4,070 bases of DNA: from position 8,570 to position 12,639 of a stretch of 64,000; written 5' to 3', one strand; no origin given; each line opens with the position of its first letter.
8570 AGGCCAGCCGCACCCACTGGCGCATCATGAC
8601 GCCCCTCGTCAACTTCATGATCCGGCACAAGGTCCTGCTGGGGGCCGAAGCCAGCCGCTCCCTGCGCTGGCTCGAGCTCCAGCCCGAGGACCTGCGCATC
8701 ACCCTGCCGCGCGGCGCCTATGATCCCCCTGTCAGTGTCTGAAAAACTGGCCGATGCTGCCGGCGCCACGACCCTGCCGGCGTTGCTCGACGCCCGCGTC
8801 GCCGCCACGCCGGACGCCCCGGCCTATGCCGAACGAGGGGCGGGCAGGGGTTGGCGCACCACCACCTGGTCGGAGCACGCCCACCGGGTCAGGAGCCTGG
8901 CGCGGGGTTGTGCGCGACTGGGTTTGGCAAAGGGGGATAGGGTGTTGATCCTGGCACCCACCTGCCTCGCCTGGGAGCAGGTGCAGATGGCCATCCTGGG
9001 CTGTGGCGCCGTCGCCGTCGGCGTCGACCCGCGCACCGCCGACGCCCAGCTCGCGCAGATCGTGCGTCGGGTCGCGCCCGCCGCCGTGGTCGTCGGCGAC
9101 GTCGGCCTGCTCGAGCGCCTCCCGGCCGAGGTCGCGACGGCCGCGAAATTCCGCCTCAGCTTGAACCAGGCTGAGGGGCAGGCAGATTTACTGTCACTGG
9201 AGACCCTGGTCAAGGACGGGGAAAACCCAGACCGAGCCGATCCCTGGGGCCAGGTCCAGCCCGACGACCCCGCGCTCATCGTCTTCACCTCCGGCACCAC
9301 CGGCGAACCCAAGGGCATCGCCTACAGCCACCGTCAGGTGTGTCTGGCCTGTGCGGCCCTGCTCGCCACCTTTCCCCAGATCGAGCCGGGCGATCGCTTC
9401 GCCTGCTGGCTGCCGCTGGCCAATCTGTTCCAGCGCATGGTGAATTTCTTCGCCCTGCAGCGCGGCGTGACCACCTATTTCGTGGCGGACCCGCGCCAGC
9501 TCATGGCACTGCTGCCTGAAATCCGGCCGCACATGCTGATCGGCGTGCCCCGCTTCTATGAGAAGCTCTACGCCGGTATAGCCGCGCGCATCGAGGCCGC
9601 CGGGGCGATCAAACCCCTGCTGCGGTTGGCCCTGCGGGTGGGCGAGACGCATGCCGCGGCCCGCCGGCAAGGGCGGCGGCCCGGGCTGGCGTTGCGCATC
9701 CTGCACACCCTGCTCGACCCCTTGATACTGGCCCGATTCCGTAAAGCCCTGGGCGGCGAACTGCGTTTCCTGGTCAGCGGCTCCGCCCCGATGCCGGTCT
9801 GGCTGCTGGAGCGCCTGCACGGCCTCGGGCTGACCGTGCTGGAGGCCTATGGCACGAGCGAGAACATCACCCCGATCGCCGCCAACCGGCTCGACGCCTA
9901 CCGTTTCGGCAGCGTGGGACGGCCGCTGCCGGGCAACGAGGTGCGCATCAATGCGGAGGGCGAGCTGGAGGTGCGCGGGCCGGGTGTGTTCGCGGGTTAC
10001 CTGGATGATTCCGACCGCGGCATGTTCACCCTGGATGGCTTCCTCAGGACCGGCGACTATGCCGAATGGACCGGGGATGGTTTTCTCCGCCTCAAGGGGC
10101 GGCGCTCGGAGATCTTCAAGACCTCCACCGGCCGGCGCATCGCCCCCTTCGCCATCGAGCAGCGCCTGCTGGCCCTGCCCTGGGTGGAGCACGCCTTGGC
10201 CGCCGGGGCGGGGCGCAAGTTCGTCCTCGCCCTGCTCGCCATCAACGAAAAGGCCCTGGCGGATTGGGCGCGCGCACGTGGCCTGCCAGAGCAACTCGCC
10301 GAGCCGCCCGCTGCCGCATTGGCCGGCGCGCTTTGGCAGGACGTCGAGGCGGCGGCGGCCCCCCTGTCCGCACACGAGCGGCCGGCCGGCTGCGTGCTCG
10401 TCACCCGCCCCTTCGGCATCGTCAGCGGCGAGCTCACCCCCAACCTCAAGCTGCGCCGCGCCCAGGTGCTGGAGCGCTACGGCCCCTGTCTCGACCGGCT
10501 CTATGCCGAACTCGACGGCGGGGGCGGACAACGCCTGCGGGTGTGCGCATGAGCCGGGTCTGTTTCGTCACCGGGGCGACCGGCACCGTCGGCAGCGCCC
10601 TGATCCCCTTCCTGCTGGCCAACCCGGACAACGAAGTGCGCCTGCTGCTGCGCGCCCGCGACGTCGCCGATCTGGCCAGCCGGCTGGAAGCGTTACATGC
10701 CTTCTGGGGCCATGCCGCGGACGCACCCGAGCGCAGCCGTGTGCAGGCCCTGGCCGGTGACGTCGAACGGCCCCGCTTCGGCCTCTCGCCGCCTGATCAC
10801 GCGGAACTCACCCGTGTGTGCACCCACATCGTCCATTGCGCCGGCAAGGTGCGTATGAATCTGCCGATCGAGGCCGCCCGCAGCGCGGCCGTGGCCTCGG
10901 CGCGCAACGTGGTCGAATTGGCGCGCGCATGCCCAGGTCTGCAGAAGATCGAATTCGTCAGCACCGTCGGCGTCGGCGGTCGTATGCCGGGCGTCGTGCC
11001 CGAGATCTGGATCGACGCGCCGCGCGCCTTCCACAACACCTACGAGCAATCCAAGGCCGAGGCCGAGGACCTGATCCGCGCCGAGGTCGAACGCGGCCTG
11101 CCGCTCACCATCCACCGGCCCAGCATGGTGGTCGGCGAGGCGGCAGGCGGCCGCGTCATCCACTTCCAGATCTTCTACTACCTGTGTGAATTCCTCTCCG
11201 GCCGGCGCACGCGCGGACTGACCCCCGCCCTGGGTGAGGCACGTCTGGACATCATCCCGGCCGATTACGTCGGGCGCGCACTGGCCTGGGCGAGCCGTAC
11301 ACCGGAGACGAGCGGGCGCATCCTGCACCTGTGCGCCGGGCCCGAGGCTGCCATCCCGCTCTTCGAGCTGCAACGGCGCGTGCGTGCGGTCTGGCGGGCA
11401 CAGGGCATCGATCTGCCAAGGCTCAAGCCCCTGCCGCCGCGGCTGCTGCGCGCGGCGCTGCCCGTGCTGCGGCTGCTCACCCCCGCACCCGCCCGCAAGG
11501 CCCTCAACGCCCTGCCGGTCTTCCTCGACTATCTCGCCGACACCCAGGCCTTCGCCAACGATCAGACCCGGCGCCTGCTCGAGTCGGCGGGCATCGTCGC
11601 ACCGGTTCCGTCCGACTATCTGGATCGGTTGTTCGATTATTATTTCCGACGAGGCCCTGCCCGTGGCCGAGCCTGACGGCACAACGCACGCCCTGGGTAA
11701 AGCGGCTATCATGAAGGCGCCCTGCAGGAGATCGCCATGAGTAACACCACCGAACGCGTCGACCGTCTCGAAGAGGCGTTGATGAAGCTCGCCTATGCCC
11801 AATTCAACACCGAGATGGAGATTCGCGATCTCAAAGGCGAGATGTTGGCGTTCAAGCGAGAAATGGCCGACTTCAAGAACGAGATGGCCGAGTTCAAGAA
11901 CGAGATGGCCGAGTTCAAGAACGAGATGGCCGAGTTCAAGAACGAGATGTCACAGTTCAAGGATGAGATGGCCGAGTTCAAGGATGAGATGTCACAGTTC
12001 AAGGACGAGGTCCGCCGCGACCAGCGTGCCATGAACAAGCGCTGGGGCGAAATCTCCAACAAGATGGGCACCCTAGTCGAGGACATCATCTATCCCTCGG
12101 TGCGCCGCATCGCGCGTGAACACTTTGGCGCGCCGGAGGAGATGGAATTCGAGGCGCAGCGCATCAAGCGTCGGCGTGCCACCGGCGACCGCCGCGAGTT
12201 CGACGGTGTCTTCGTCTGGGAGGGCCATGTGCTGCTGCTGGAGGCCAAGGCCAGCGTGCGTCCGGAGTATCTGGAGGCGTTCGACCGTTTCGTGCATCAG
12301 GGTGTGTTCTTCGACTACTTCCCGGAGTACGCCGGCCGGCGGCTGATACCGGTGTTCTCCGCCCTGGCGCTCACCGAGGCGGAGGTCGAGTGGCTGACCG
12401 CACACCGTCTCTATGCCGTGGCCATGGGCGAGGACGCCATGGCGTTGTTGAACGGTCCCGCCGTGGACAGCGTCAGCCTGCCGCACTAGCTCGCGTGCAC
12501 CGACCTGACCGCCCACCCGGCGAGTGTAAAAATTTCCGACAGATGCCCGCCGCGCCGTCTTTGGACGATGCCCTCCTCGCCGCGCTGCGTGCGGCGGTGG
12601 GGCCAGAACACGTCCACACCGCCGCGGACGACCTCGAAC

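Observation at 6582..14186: Six-gene operon combining NAS, PP-loop amidotransferase, acyl ligase, thioester reductase, nuclease-fold protein and VAO-type oxidase: candidate pathway for a modified lipo-amino acid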

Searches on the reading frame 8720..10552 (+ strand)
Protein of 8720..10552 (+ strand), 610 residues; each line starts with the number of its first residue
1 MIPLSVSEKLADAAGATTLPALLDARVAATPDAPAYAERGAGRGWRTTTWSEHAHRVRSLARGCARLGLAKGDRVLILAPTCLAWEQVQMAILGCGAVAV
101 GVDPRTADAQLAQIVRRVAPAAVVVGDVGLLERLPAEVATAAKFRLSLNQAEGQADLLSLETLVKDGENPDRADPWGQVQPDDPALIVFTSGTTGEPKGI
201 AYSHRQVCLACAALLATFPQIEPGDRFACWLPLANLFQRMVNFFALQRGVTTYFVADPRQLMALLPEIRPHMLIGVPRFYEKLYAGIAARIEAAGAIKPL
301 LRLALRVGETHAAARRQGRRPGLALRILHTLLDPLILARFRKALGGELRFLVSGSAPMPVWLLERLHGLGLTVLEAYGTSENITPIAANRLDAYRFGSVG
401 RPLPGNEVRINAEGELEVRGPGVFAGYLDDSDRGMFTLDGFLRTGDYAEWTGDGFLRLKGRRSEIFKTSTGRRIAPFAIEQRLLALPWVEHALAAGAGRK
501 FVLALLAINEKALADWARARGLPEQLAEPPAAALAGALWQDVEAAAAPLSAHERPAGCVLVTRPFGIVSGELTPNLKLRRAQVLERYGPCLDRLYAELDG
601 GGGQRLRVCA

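Call 4: search_protein_families(library=pfam, proteins=[window:8720-10552:+], max_evalue=0.01)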
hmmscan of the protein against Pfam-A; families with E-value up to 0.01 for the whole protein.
window:8720-10552:+ (610 aa): 2 families
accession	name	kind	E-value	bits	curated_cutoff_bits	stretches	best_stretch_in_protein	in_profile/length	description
PF00501.34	AMP-binding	-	9.1e-65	219.4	29.9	1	24-428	2-384/384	AMP-binding enzyme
PF23562.2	AMP-binding_C_3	-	4e-06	27.6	20.8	1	468-598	6-123/124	AMP-binding enzyme C-terminal domain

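Call 5: search_protein_families(library=ncbifam, proteins=[window:8720-10552:+], max_evalue=0.01)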
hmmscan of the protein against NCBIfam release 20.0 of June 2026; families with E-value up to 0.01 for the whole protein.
window:8720-10552:+ (610 aa): 99 families (the best 25 are shown)
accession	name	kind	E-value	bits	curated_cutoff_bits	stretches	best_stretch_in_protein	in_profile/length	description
NF038343.1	ligase_FadD11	exception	1.5e-81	274.6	950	1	20-597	4-583/585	fatty acid--CoA ligase FadD11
NF005801.1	PRK07656.1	equivalog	4.8e-49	167.3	657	2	18-285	2-269/500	FadD3 family acyl-CoA ligase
NF004837.0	PRK06187.1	subfamily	6.5e-49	166.6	476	2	16-285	7-276/531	long-chain-fatty-acid--CoA ligase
NF009232.0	PRK12582.1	subfamily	1.3e-39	135.9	777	2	10-282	42-329/624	acyl-CoA synthetase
NF041592.1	carboxyl_red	equivalog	6.9e-39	133.2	1300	3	341-604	365-628/1160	carboxylic acid reductase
NF004114.0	PRK05605.1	equivalog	1e-37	129.8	766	3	348-512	340-522/575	long-chain-fatty-acid--CoA ligase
NF005714.0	PRK07529.1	subfamily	2e-36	125.5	632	3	348-496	340-508/640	acyl-CoA synthetase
NF005858.0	PRK07787.1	subfamily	2.7e-36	125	575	1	69-496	43-407/471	acyl-CoA synthetase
TIGR01733.1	AA-adenyl-dom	subfamily_domain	6.1e-36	124.1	317.4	2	49-285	1-224/409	amino acid adenylation domain-containing protein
TIGR01923.1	menE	equivalog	4.5e-35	121.4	330.15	2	328-496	203-381/442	o-succinylbenzoate--CoA ligase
NF005702.0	PRK07514.1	subfamily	1.3e-33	116.1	558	2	339-491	263-428/506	malonyl-CoA synthase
NF005676.0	PRK07470.1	equivalog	1.8e-31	109.3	774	2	43-216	41-210/544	acyl-CoA synthetase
NF004511.1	PRK05852.1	equivalog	6.6e-31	107.5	650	2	345-492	273-433/505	FadD7 family fatty acid--CoA ligase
NF052580.1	Str24CoAsynCasG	equivalog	3.4e-30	104.9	750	2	48-208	66-214/548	steroid-24-oyl-CoA synthetase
NF006754.0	PRK09274.1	equivalog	6.1e-29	100.6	478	1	45-244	39-236/555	fatty acid CoA ligase family protein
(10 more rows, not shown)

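Call 40: search_solved_structures(query=window:8720-10552:+, max_evalue=1e-30)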
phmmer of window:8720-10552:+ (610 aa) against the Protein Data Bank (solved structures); distinct sequences matched with E-value up to 1e-30: 0.

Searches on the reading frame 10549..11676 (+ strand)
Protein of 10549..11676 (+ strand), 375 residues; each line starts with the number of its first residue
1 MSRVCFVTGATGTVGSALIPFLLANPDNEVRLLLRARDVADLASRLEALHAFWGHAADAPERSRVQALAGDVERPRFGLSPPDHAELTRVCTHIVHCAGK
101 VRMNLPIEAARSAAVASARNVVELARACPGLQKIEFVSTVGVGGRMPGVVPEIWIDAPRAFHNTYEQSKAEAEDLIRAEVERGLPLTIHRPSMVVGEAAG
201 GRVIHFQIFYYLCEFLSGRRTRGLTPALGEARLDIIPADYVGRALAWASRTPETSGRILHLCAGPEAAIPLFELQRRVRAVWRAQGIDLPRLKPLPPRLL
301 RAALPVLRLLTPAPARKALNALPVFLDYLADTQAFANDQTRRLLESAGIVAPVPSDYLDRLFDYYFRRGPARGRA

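Call 4: search_protein_families(library=pfam, proteins=[window:10549-11676:+], max_evalue=0.01)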
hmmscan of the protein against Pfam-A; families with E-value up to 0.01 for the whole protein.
window:10549-11676:+ (375 aa): 4 families
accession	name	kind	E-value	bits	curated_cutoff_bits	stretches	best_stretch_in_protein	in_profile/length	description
PF07993.18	NAD_binding_4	-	4.1e-49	167.5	20.1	1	7-244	1-257/258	Male sterility protein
PF01370.27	Epimerase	-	5.8e-13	49.3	20.9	1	6-255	2-231/240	NAD dependent epimerase/dehydratase family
PF13460.12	NAD_binding_10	-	1.5e-09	38.4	27.2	1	9-202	1-154/184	NAD(P)H-binding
PF01073.25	3Beta_HSD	-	0.00022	20.8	22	1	7-178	2-159/280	3-beta hydroxysteroid dehydrogenase/isomerase family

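Call 5: search_protein_families(library=ncbifam, proteins=[window:10549-11676:+], max_evalue=0.01)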
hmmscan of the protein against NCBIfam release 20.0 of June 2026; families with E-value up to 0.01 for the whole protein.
window:10549-11676:+ (375 aa): 9 families
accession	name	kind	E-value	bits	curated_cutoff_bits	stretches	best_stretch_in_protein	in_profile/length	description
NF005539.0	PRK07201.1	equivalog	6.4e-43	147.4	549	1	6-367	4-352/657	SDR family oxidoreductase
TIGR01746.1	Thioester-redct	subfamily_domain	9.4e-35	120.5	213.35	1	6-277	3-276/371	thioester reductase domain-containing protein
NF038078.1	NRPS_MxcG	equivalog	2.9e-27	94.4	2300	1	3-279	1083-1352/1442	myxochelin non-ribosomal peptide synthetase MxcG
TIGR03443.1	alpha_am_amid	equivalog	1.8e-17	62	1030.1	2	5-139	975-1110/1390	L-aminoadipate-semialdehyde dehydrogenase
TIGR03466.1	HpnA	hypoth_equivalog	1.3e-09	37.4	367.65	1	5-197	3-173/327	hopanoid-associated sugar epimerase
NF041592.1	carboxyl_red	equivalog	8.4e-09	33.6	1300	1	3-198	765-976/1160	carboxylic acid reductase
NF052578.1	StrlDmthSdmBMthl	equivalog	1.8e-08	34.5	600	1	115-197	90-172/328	sterol demethylase protein SdmB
NF042423.1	oxyalk_red_Shew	equivalog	0.00041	19.5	580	0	89-196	69-176/331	2-alkyl-3-oxoalkanoate reductase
NF043036.1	ErythonDh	equivalog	0.0011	18.2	325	1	6-181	4-165/321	D-erythronate dehydrogenase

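Call 39: search_solved_structures(query=window:10549-11676:+, max_evalue=1e-8)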
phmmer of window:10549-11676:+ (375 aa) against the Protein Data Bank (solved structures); distinct sequences matched with E-value up to 1e-8: 2.
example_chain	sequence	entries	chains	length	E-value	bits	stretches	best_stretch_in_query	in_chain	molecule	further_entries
8v1x_A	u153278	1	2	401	2.5e-26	95.7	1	6-268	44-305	Type I polyketide synthase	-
4u7w_A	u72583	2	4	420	4.7e-26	94.8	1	3-262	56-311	MxaA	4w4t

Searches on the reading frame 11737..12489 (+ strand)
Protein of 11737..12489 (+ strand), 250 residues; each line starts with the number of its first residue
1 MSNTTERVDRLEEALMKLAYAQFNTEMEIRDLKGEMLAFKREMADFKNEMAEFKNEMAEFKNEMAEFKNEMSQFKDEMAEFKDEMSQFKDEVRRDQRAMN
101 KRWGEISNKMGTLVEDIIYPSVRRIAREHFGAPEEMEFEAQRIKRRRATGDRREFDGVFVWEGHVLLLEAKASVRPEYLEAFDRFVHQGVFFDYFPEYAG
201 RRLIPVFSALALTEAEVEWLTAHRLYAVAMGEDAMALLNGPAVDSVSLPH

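Call 4: search_protein_families(library=pfam, proteins=[window:11737-12489:+], max_evalue=0.01)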
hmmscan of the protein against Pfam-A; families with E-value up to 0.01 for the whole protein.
window:11737-12489:+ (250 aa): 12 families
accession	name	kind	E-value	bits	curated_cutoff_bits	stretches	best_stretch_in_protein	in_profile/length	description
PF06818.20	Fez1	-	0.00017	22.6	34.4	1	28-101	39-112/199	Fez1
PF17675.6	APG6_N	-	0.00097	20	45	1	15-97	48-130/132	Apg6 coiled-coil region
PF07889.17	DUF1664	-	0.001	19.5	34.6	0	36-113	32-106/124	Protein of unknown function (DUF1664)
PF05218.19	DUF713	-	0.0013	19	24.5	1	44-108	38-103/185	Protein of unknown function (DUF713)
PF05266.19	DUF724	-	0.0017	18.7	38.4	1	5-102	67-159/188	Protein of unknown function (DUF724)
PF07926.17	TPR_MLP1_2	-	0.0025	18.3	36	1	48-110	57-119/129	TPR/MLP1/MLP2-like protein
PF09787.14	Golgin_A5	-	0.003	17.6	31.7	1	25-105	59-143/305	Golgin subfamily A member 5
PF03938.19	OmpH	-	0.0035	18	32.4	1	44-118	26-104/141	Outer membrane protein (OmpH-like)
PF00170.26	bZIP_1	-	0.0038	17.7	27.6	0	54-92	25-63/64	bZIP transcription factor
PF19443.4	DAHL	-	0.0052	17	38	1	5-83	42-122/221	DAHL domain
PF15905.10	HMMR_N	-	0.0069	16.3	30.1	1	12-113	181-288/330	Hyaluronan mediated motility receptor N-terminal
PF07798.16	CCDC90-like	-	0.0072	16.6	33.5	0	28-115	58-140/175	Coiled-coil domain-containing protein 90-like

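Call 5: search_protein_families(library=ncbifam, proteins=[window:11737-12489:+], max_evalue=0.01)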
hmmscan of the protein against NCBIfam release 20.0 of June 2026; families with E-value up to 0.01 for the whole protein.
window:11737-12489:+ (250 aa): 13 families
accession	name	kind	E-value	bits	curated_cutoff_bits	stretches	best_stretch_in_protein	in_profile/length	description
NF045487.1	ASRP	equivalog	9.5e-06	24.5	300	1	4-117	315-431/593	archaea-specific SMC-related protein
TIGR02169.1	SMC_prok_A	equivalog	2e-05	22.5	729.4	1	8-99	409-906/1165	chromosome segregation protein SMC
TIGR02168.1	SMC_prok_B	equivalog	2.8e-05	22.1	567.35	1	6-100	833-927/1181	chromosome segregation protein SMC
TIGR04523.1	Mplasa_alph_rch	subfamily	4.5e-05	21.6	270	1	24-96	479-551/745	helix-rich protein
TIGR03185.1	DNA_S_dndD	equivalog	0.00014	20.5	245.85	1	6-117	182-292/650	DNA sulfur modification protein DndD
NF040738.1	nickel_Mua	equivalog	0.00052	20.1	75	1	35-97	26-93/185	nickel-binding protein Mua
TIGR04211.1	SH3_and_anchor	equivalog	0.0011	18.6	65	1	30-103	69-166/198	TIGR04211 family SH3 domain-containing protein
NF041034.1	Rad50_Sulf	equivalog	0.0011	16.9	1000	1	15-115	533-670/872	DNA double-strand break repair ATPase Rad50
NF033804.1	Streccoc_I_II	equivalog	0.0013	16.1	1500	1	43-95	443-495/1551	antigen I/II family LPXTG-anchored adhesin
TIGR03671.1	cca_archaeal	equivalog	0.0015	17.4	281.3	1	63-147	240-326/410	CCA tRNA nucleotidyltransferase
NF041751.2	sbcc_Staph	equivalog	0.0015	16.6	920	1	3-100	604-699/1007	exonuclease subunit SbcC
NF033928.1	alph_xenorhab_A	subfamily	0.003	16.9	125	1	30-108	109-188/339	alpha-xenorhabdolysin family binary toxin subunit A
NF049873.2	cytotoxin_MakE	exception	0.0091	15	360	0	29-101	119-188/352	alpha-pore-forming cytotoxin subunit MakE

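Call 12: search_solved_structures(query=window:11737-12489:+, max_evalue=1)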
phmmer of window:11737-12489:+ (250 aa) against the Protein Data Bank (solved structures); distinct sequences matched with E-value up to 1: 26.
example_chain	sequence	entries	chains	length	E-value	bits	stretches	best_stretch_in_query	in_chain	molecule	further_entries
6ds9_A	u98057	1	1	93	2.8e-05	27.3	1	16-88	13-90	de novo designed three helix bundle GRa3D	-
7boz_a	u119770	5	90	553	0.00027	24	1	41-98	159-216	N-teminal of mature bacteriophage T7 tail fiber protein gp17 | Tail fiber protein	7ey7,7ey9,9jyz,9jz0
7zr2_A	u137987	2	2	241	0.0043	20.1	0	30-114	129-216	Spike protein S2',Chimeric protein mimic of SARS-CoV-2 Spike HR1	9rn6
6z26_A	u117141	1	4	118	0.018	18.1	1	6-91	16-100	Spindle assembly abnormal protein 6 homolog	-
6e36_A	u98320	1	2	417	0.041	16.9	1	43-95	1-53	Probable cell-surface antigen I/II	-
8vhs_A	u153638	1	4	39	0.08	16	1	37-68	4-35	Cu-4SCC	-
9e02_F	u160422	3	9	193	0.098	15.7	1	19-67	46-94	Sec-independent protein translocase protein TatB homolog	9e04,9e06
5apw_A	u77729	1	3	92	0.12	15.4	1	33-96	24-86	GENERAL CONTROL PROTEIN GCN4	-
2a3d_A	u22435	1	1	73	0.14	15.2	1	52-107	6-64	PROTEIN (DE NOVO THREE-HELIX BUNDLE)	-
6xxz_A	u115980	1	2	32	0.19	14.7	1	46-71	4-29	2-EK-4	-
9rgx_A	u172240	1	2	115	0.23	14.4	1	28-84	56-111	sc-apCC3-ACW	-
7qwc_B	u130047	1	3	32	0.31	14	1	34-61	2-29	CC-Type1-(UbUc)4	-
9rgy_A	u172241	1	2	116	0.32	14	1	26-110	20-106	sc-apCC3-CW-0NTT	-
3r4h_A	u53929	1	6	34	0.43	13.6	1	34-61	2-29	coiled coil helix CC-Tet-phi22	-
5aps_A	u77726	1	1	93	0.48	13.4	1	33-99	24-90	GENERAL CONTROL PROTEIN GCN4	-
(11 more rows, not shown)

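Call 71: predict_structure(alignment_id=A2)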
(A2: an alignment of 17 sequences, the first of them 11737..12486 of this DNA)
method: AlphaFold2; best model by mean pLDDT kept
length: 250 residues; sequences in the alignment: 17
mean_pLDDT: 86.4   pTM: 0.57
mean pLDDT of the five models: 86.4, 86.1, 85.3, 82.4, 82.1
residues with pLDDT >= 90: 115; 70-90: 116; 50-70: 16; < 50: 3
segments of 3 or more residues with pLDDT < 50: 248-250
pLDDT, mean of each block of 10 residues (from residue 1): 72 82 86 90 91 91 89 86 83 76 66 73 93 89 85 92 96 91 94 94 95 95 95 89 67
secondary structure, 60 per line:
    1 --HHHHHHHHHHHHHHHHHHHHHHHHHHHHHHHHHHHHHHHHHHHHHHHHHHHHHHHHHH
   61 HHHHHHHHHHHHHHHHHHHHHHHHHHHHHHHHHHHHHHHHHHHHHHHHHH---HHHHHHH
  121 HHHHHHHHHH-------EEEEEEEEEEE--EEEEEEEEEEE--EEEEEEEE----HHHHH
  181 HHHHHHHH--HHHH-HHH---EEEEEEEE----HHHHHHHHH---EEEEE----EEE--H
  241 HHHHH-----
elements in order: H3-110 H114-130 E138-148 E151-161 E164-171 H176-188 H191-194 E202-209 H214-222 E226-230 E235-237 H240-245

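Call 74: fold_search(model_id=the predicted structure, library=pdb)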
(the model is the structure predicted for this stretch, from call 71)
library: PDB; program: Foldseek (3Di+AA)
matches with E <= 10: 804; with E <= 0.001: 0
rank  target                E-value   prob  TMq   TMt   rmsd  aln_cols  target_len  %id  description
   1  9u49_A                1.0e-03  1.00  0.30  0.20   6.1       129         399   12  crystal structure of Cdn1 in complex with cA4 (released 2026-02-04)
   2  7bdv_D                1.6e-03  1.00  0.30  0.23   4.5       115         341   16  Structure of Can2 from Sulfobacillus thermosulfidooxidans in complex with cyclic tetra-adenylate (cA4) (released 2021-03-03)
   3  7bdv_B                1.9e-03  1.00  0.32  0.24   4.1       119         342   18  Structure of Can2 from Sulfobacillus thermosulfidooxidans in complex with cyclic tetra-adenylate (cA4) (released 2021-03-03)
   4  7bdv_A                2.2e-03  1.00  0.32  0.23   4.4       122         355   18  Structure of Can2 from Sulfobacillus thermosulfidooxidans in complex with cyclic tetra-adenylate (cA4) (released 2021-03-03)
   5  1xmx                  2.3e-03  1.00  0.33  0.22   3.8       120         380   12  Crystal structure of protein VC1899 from Vibrio cholerae (released 2004-11-16)
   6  2p14                  3.4e-03  0.99  0.25  0.32   8.4       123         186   10  Crystal structure of small subunit (R.BspD6I2) of the heterodimeric restriction endonuclease R.BspD6I (released 2008-03-11)
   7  2vld_A                3.8e-03  1.00  0.27  0.29   5.4       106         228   22  crystal structure of a repair endonuclease from Pyrococcus abyssi (released 2009-05-19)
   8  3fov                  4.1e-03  1.00  0.28  0.57   4.4       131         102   19  Crystal structure of protein RPA0323 of unknown function from Rhodopseudomonas palustris (released 2009-01-13)
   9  8z4i_B                5.3e-03  1.00  0.23  0.15   4.2        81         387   16  crystal structure of Cdn1 in complex with cA3 (released 2026-02-04)
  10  7bdv_C                6.0e-03  1.00  0.31  0.24   4.6       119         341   17  Structure of Can2 from Sulfobacillus thermosulfidooxidans in complex with cyclic tetra-adenylate (cA4) (released 2021-03-03)
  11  6xl1_A                6.0e-03  0.99  0.28  0.20   4.9       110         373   11  crystal structure of cA4-activated Card1(D294N) (released 2020-12-30)
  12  9dou_A                7.8e-03  0.96  0.24  0.08   6.6       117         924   10  Taeniopygia guttata R2 retrotransposon (R2Tg) initiating target-primed reverse transcription (released 2025-05-21)
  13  5liz                  9.4e-03  1.00  0.24  0.11   3.6        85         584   12  The structure of Nt.BspD6I nicking endonuclease with all cysteines mutated by serine residues at 0.19 nm resolution . (released 2017-08-02)
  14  2vld_B                1.0e-02  0.99  0.27  0.30   5.4       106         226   22  crystal structure of a repair endonuclease from Pyrococcus abyssi (released 2009-05-19)
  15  8q3y_A                1.1e-02  1.00  0.33  0.20   4.0       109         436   12  Crystal structure of apo Can2 from Thermoanaerobacter brockii (released 2023-11-22)
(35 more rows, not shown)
